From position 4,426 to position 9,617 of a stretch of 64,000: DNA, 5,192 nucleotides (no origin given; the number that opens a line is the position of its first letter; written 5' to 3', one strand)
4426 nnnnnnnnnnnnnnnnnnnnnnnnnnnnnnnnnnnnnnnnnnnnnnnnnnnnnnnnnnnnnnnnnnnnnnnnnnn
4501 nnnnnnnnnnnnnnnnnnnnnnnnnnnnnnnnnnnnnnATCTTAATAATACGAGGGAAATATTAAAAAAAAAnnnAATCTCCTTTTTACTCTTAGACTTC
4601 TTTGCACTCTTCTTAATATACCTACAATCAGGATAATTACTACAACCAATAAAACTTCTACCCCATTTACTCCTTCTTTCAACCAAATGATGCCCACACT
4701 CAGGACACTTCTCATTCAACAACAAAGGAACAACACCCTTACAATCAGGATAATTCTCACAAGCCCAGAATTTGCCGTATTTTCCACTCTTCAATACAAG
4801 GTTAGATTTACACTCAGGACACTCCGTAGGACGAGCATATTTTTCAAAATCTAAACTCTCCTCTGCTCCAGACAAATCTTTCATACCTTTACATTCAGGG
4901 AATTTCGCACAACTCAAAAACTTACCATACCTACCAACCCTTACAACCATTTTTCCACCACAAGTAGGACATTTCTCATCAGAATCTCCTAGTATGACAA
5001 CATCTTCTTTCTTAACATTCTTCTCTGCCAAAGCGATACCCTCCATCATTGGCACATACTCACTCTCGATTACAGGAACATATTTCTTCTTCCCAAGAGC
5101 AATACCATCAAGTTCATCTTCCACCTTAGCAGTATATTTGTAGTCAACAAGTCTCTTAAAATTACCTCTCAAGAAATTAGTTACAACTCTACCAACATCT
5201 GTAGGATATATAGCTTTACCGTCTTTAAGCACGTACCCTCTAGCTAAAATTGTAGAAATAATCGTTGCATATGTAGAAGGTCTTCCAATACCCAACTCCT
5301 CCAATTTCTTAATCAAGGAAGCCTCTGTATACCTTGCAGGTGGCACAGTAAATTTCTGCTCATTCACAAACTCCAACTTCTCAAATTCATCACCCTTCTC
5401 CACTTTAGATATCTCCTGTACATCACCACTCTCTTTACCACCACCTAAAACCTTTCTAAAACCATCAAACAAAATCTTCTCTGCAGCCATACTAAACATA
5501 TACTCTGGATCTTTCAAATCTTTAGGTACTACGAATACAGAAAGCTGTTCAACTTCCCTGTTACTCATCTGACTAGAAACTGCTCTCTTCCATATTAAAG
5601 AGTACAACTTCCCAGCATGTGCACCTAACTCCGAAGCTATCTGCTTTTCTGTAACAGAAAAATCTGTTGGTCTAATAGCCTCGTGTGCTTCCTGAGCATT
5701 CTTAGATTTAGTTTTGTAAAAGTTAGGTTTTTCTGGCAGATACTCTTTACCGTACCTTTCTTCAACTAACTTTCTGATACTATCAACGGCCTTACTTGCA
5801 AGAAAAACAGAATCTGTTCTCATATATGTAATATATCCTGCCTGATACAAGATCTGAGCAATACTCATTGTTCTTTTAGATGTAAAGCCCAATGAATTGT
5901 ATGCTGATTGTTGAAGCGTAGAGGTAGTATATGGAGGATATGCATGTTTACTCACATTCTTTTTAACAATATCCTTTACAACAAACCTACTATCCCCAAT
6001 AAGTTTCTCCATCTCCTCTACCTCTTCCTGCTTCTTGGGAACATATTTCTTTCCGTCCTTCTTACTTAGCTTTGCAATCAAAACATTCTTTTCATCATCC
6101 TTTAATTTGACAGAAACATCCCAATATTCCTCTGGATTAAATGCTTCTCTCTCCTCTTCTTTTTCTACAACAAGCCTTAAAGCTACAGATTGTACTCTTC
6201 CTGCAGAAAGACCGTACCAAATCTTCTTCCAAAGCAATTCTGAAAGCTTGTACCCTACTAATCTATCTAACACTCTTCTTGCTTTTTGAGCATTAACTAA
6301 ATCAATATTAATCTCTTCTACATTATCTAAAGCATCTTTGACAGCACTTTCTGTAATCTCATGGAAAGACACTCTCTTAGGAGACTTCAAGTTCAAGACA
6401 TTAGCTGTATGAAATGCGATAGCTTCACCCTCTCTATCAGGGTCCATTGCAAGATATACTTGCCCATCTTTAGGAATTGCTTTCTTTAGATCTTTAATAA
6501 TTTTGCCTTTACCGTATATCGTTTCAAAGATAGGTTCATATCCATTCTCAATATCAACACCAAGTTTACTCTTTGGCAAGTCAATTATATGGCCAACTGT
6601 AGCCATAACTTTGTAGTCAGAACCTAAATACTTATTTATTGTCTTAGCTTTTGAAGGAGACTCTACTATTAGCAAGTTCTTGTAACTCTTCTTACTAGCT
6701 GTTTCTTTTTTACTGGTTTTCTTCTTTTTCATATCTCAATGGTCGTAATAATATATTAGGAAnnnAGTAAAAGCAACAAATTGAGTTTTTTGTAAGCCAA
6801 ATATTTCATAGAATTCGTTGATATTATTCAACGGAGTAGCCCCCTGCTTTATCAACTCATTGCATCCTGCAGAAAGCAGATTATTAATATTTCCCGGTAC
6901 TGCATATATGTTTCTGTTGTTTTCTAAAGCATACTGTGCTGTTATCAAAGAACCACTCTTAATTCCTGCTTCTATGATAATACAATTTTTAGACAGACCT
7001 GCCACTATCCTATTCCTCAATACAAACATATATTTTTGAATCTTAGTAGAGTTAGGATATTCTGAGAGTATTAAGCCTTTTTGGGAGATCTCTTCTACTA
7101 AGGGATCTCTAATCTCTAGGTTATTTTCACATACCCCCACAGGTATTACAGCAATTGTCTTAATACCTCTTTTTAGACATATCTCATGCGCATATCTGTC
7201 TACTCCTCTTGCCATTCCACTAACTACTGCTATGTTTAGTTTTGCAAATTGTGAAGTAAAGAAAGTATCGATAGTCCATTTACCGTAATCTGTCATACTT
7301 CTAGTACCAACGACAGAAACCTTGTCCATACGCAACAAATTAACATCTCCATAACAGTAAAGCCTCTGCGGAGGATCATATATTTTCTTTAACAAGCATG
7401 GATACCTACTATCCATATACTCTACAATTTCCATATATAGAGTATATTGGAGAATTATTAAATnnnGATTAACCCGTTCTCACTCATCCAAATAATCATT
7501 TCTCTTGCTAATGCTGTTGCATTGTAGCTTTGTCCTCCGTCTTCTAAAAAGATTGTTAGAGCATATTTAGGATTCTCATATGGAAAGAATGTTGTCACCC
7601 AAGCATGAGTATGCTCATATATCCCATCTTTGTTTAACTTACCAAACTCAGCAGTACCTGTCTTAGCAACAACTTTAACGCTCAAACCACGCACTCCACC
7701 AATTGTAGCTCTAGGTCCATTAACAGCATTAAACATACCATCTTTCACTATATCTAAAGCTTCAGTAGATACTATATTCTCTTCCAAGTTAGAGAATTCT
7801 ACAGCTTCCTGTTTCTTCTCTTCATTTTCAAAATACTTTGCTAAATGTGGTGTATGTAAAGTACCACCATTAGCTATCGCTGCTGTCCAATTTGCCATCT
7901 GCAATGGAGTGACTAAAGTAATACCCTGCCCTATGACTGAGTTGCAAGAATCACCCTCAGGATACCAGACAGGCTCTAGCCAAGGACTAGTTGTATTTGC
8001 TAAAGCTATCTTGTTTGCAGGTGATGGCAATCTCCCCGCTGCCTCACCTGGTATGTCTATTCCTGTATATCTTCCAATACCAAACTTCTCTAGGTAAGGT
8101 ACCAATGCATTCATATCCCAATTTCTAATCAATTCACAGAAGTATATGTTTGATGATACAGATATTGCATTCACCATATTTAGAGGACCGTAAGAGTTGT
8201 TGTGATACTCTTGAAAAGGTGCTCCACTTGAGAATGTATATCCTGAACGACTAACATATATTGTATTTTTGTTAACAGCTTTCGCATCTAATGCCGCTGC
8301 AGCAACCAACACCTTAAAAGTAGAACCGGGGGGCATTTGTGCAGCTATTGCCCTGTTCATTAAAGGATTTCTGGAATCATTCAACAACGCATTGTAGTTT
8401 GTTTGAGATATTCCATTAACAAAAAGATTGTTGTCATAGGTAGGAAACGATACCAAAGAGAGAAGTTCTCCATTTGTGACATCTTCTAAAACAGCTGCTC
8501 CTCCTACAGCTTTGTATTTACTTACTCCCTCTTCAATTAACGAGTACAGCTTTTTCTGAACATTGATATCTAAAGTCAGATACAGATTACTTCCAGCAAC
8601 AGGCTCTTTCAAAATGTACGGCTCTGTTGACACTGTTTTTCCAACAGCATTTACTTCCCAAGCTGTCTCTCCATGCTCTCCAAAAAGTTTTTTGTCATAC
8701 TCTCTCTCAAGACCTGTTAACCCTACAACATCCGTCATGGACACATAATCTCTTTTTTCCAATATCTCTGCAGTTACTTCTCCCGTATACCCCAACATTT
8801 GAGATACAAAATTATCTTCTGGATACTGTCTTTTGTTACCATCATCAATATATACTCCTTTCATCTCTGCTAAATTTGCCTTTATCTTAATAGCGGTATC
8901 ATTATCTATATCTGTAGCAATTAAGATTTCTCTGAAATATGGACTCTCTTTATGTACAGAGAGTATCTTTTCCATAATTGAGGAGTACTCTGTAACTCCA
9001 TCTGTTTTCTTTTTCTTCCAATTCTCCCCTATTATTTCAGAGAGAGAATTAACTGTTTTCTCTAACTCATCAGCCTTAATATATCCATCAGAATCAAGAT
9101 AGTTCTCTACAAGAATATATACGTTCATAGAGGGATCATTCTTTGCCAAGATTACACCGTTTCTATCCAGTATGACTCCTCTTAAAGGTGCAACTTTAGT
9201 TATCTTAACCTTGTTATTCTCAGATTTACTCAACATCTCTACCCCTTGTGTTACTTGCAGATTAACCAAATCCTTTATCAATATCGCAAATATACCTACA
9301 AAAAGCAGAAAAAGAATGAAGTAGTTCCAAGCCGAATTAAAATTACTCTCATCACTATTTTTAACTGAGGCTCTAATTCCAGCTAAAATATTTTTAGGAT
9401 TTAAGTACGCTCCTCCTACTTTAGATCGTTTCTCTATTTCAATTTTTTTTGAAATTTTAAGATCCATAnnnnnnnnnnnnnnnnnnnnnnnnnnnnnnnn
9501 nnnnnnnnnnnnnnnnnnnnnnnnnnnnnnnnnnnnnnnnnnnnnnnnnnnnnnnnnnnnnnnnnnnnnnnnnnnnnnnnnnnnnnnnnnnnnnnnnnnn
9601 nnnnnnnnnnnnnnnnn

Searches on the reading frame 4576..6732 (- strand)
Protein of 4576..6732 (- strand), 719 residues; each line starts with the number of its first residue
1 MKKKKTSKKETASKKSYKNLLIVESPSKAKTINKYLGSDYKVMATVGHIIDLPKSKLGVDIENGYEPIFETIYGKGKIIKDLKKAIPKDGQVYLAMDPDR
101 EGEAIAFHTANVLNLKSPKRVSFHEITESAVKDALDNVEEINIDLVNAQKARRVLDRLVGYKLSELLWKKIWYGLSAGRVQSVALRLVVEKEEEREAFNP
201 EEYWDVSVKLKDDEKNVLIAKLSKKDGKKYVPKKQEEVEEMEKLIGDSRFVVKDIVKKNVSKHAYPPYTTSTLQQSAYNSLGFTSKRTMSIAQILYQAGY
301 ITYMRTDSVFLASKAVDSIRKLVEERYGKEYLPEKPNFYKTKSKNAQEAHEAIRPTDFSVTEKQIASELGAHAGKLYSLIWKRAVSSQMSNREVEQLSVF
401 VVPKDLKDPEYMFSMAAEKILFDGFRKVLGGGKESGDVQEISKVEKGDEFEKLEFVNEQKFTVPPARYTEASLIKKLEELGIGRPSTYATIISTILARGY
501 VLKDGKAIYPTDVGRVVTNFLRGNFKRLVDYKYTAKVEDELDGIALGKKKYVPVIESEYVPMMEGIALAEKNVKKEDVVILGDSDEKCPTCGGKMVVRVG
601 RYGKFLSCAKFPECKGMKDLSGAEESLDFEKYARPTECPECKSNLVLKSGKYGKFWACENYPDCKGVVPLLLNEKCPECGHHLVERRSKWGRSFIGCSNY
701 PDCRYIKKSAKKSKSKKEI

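Call 47: search_protein_families(library=pfam, proteins=[window:4576-6732:-])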
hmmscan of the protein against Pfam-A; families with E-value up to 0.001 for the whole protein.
window:4576-6732:- (719 aa): 6 families
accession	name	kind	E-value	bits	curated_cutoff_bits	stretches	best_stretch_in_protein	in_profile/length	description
PF01131.25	Topoisom_bac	-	7.1e-118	394.6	35.1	1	141-555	2-410/411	DNA topoisomerase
PF01396.24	Zn_ribbon_Top1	-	1.5e-42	143.6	32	3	674-711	2-38/39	Topoisomerase DNA binding C4 zinc finger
PF01751.28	Toprim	-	4.4e-21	75.3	23.1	1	20-126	2-96/96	Toprim domain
PF09723.15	Zn_ribbon_8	-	8.4e-05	22.9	34.4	0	583-599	24-40/41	Zinc ribbon domain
PF03119.21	DNA_ligase_ZBD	-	0.00054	20.2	25.8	0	637-665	1-26/27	NAD-dependent DNA ligase C4 zinc finger domain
PF08063.17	Zn_ribbon_PADR1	-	0.00055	20.1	25.1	0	635-652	2-20/42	PADR1 domain, zinc ribbon fold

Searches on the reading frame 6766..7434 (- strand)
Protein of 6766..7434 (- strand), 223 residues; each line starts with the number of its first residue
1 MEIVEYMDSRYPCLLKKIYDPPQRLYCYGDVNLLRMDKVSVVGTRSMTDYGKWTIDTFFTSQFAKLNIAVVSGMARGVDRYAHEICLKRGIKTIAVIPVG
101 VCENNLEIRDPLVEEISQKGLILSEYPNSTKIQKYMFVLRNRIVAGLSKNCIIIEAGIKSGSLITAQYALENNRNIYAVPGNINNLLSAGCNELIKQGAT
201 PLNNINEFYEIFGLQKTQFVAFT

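Call 47: search_protein_families(library=pfam, proteins=[window:6766-7434:-])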
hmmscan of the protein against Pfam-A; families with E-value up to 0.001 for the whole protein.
window:6766-7434:- (223 aa): 1 family
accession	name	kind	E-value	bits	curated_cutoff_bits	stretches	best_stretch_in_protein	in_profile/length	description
PF02481.21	DNA_processg_A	-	6.9e-68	228.4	29.6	1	2-202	8-210/212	DNA recombination-mediator protein A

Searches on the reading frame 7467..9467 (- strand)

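Call 47: search_protein_families(library=pfam, proteins=[window:7467-9467:-])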
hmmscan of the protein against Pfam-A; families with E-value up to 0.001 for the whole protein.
window:7467-9467:- (667 aa): 2 families
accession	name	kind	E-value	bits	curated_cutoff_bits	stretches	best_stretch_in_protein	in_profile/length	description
PF00905.27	Transpeptidase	-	9.1e-60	202.8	22.1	1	323-651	1-291/299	Penicillin binding protein transpeptidase domain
PF03717.20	PBP_dimer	-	2.2e-36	126.4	24.4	1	93-281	3-178/180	Penicillin-binding Protein dimerisation domain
